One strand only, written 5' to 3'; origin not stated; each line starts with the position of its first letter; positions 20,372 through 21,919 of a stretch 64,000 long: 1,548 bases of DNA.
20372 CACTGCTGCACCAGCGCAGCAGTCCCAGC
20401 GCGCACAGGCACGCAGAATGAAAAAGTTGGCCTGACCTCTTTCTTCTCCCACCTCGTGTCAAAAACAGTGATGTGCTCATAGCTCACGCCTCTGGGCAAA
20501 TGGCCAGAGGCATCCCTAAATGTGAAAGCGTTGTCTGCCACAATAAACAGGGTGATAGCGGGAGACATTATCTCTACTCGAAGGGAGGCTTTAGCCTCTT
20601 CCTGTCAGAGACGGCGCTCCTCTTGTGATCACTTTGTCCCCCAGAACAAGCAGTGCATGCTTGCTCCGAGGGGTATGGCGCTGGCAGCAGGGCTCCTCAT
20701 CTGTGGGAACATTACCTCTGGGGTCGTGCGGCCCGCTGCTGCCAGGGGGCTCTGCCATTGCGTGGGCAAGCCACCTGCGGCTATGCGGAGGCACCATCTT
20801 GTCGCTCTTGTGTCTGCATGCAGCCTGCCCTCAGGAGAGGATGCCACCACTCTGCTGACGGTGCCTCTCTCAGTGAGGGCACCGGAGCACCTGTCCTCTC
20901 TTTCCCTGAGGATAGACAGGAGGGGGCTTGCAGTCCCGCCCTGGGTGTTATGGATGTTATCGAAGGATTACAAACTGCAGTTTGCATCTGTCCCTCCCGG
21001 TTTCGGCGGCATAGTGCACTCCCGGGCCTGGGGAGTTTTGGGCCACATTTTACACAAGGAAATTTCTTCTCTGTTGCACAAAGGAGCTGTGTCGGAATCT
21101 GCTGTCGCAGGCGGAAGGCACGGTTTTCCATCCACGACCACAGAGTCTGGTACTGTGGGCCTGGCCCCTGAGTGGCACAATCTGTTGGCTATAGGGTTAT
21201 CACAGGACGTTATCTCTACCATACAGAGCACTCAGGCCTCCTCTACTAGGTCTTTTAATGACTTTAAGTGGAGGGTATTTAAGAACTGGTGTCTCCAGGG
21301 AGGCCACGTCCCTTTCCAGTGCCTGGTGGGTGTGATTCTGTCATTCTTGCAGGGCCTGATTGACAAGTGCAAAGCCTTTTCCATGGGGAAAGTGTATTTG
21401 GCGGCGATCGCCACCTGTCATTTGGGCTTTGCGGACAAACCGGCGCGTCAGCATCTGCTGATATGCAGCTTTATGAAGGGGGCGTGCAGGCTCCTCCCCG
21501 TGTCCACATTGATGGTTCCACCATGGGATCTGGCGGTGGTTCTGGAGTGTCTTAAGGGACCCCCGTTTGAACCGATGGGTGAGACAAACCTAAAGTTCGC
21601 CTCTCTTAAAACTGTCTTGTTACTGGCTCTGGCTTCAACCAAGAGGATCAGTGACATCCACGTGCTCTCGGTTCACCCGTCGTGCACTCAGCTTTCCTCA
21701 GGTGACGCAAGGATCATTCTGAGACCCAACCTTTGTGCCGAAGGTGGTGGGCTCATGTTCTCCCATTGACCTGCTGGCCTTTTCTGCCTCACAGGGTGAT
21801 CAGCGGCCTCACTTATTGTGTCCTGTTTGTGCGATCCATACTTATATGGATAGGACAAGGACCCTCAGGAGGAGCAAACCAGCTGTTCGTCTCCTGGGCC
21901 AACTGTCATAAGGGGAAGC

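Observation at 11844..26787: Paralog differences are concentrated in coding pocket positions while flanks are almost identical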

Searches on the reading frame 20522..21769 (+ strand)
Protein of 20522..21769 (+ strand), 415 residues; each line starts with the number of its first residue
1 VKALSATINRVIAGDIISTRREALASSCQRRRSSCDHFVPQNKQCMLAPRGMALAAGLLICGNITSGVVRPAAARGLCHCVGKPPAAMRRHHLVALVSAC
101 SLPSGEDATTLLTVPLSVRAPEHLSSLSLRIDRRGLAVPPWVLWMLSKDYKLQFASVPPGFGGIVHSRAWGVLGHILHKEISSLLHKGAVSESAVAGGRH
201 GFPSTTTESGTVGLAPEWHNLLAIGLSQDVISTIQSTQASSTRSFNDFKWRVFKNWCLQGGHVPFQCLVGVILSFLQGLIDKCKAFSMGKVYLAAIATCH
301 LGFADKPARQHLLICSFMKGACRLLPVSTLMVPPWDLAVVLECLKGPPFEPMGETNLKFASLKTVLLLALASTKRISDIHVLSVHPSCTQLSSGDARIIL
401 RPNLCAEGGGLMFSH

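Call 59: search_protein_families(library=pfam, proteins=[window:20522-21769:+], max_evalue=0.001)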
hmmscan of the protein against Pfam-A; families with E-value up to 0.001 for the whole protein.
window:20522-21769:+ (415 aa): 0 families
